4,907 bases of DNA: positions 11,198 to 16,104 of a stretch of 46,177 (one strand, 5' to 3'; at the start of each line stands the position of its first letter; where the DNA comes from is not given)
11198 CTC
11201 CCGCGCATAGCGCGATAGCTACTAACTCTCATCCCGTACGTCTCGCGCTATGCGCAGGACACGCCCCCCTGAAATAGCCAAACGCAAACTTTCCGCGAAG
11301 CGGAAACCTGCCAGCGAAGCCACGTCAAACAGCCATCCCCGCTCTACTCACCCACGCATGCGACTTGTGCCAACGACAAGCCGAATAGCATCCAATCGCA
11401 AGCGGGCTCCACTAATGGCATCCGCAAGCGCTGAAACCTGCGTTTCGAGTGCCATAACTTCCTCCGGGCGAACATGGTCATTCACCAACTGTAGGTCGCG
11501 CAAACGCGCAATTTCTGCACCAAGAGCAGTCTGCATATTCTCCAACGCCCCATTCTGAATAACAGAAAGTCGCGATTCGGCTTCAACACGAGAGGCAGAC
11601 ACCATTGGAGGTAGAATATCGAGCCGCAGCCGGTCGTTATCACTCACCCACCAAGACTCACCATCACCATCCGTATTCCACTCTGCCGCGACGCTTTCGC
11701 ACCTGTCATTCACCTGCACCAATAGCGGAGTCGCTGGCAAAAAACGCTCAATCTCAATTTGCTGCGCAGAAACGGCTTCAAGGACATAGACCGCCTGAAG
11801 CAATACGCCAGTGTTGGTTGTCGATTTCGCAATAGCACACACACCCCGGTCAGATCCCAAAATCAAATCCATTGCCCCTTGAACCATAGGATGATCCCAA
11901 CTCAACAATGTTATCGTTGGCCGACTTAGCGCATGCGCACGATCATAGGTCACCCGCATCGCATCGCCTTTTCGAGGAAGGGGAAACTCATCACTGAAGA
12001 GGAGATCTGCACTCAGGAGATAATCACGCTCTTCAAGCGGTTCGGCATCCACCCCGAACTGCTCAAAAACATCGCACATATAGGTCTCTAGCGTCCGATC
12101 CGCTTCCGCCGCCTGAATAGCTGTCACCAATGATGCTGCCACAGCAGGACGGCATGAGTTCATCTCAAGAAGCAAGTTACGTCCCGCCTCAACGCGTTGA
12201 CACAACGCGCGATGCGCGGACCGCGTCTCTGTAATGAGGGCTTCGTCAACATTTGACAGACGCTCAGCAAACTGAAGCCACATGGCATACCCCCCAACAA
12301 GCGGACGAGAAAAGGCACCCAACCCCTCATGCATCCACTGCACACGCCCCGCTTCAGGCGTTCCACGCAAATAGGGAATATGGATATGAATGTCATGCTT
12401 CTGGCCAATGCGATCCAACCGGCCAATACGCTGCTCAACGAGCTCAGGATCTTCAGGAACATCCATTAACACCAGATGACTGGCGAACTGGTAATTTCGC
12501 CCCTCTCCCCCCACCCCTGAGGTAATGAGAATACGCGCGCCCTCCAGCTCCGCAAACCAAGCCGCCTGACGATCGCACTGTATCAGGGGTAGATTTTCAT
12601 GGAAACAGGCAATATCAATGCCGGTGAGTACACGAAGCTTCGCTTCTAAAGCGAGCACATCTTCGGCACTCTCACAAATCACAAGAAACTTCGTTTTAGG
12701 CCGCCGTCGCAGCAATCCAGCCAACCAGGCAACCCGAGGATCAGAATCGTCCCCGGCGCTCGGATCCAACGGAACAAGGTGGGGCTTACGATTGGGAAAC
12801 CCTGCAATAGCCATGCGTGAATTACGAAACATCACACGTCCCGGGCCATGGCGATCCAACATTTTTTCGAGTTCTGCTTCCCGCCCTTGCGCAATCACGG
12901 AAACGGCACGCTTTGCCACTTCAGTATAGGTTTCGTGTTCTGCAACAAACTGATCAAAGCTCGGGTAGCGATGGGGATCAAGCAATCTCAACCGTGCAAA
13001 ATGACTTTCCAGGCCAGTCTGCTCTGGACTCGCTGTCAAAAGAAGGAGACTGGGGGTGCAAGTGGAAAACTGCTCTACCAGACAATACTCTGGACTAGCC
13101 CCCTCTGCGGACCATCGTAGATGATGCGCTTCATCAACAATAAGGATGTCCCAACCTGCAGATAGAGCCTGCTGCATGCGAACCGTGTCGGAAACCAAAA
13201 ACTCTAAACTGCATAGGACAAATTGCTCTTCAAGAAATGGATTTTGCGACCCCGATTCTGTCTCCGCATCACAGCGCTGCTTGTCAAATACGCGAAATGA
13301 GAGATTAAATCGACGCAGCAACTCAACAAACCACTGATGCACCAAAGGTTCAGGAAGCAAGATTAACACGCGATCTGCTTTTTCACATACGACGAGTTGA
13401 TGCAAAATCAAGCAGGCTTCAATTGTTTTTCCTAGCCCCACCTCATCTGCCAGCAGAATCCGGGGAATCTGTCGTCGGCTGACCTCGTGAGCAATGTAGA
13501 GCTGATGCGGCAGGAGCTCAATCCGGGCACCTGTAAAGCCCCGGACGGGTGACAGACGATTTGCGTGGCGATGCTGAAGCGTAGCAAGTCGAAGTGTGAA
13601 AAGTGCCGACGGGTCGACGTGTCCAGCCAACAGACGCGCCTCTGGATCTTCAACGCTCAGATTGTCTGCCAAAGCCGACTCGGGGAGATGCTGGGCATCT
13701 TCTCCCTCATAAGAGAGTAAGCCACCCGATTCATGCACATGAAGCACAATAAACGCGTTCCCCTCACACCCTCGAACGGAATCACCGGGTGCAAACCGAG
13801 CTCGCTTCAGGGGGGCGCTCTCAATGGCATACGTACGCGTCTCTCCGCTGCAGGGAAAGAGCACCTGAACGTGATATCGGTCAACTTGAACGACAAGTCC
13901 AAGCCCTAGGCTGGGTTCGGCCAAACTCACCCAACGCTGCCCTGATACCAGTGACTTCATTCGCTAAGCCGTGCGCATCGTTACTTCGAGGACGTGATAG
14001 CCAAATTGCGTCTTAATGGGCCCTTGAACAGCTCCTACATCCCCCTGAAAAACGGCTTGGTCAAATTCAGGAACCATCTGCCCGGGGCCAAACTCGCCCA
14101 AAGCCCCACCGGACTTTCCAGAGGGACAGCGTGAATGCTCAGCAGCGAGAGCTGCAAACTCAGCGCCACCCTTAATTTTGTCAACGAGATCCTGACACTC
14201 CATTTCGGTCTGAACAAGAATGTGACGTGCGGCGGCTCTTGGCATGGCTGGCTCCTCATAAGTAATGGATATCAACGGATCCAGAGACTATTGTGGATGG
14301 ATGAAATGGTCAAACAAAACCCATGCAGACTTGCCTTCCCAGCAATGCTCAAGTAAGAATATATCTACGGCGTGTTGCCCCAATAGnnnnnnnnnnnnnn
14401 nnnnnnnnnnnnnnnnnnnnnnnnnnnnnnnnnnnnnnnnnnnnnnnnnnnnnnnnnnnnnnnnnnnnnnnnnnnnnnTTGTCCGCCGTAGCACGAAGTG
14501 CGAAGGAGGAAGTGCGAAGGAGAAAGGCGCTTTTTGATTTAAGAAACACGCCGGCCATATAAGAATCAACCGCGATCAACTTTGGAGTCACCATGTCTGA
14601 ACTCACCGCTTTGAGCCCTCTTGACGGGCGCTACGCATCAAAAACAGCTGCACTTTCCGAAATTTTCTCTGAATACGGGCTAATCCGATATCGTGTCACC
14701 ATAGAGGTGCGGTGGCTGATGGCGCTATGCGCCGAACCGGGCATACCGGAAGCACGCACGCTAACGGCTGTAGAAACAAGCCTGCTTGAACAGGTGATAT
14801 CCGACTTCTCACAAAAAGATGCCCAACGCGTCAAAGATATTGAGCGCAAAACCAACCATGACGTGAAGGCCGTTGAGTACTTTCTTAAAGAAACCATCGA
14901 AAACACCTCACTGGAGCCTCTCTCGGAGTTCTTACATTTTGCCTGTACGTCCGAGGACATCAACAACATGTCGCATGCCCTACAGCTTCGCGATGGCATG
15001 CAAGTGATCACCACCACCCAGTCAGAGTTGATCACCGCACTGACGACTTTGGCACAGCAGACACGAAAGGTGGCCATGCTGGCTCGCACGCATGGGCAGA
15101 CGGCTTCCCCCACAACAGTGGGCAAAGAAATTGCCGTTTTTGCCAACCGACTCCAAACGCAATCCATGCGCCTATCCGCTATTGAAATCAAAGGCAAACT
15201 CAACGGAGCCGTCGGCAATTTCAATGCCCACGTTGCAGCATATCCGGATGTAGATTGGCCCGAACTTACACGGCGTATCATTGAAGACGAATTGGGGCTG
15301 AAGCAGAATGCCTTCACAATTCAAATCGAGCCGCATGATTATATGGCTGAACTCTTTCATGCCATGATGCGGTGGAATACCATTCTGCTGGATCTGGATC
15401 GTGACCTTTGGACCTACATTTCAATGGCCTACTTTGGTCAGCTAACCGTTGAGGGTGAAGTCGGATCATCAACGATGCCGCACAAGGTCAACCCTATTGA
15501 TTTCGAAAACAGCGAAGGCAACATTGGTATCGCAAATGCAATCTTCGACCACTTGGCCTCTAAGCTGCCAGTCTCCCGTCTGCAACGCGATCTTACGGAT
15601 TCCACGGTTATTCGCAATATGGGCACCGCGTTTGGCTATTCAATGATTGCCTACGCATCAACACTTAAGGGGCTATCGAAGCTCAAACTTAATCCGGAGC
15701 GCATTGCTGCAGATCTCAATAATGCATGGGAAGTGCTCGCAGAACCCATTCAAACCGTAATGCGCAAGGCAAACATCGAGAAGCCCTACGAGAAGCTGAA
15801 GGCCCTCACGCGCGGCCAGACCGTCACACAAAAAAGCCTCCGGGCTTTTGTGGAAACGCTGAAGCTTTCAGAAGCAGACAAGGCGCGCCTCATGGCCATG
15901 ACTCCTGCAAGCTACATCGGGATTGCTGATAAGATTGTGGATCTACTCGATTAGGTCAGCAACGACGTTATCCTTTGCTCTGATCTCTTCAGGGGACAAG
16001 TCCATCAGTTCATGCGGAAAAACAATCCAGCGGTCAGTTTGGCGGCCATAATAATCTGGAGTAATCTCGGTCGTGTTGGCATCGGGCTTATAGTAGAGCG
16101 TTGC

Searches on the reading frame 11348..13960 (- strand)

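Call 68: search_protein_families(library=pfam, proteins=[window:11348-13960:-], max_evalue=0.00001)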
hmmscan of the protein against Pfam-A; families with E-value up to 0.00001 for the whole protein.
window:11348-13960:- (870 aa): 6 families
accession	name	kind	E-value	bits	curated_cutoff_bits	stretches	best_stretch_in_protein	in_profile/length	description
PF12137.13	RapA_C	-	1.6e-82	277.8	26.8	1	523-863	1-359/360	RNA polymerase recycling family C-terminal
PF18339.7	Tudor_1_RapA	-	5.7e-20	71.5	26.3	1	6-53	3-50/51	RapA N-terminal Tudor like domain 1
PF00176.29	SNF2-rel_dom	-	1.1e-16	61.3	24.9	1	166-399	18-240/290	SNF2-related domain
PF00271.37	Helicase_C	-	7.9e-13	49.1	23.5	1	411-519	4-110/110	Helicase conserved C-terminal domain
PF18337.7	Tudor_RapA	-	5.3e-12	46.2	26.4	1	56-113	1-62/62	RapA N-terminal Tudor like domain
PF04851.21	ResIII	-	5.9e-08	33.2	22.5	1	147-313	2-163/164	Type III restriction enzyme, res subunit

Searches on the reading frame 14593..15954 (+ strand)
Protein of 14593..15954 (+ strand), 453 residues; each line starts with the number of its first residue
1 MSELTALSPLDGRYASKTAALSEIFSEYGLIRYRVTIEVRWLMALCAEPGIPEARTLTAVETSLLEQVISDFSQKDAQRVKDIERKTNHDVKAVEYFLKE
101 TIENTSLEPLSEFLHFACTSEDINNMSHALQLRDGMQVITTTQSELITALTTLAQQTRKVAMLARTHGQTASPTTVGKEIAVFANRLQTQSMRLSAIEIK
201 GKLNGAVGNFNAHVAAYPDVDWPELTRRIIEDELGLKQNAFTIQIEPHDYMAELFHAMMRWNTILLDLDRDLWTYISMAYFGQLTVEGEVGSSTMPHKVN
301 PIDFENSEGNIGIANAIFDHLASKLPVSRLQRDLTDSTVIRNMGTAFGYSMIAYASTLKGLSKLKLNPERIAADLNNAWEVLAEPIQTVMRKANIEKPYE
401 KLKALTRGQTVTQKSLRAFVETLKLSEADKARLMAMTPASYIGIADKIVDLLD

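Call 68: search_protein_families(library=pfam, proteins=[window:14593-15954:+], max_evalue=0.00001)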
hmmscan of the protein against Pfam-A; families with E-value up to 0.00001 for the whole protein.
window:14593-15954:+ (453 aa): 2 families
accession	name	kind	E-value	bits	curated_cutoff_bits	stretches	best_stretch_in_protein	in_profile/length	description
PF00206.25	Lyase_1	-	1.3e-52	179.6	27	1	12-309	1-305/312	Lyase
PF08328.16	ASL_C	-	2e-50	170.1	35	1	328-442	1-115/115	Adenylosuccinate lyase C-terminal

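Call 81: list_cluster_members(proteins=[P0001, P0121, window:14593-15951:+])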
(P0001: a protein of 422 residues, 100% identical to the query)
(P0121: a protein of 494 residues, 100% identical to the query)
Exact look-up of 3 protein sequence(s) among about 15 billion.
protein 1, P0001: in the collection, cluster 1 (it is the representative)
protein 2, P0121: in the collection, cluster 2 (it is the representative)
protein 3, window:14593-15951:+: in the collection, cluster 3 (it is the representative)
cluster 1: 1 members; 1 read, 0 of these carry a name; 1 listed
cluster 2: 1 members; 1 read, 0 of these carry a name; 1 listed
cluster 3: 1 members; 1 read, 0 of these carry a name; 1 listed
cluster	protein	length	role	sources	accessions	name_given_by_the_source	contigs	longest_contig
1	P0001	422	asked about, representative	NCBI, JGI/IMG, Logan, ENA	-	-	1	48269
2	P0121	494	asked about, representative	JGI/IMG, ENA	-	-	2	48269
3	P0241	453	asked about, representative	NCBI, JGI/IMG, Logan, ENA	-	-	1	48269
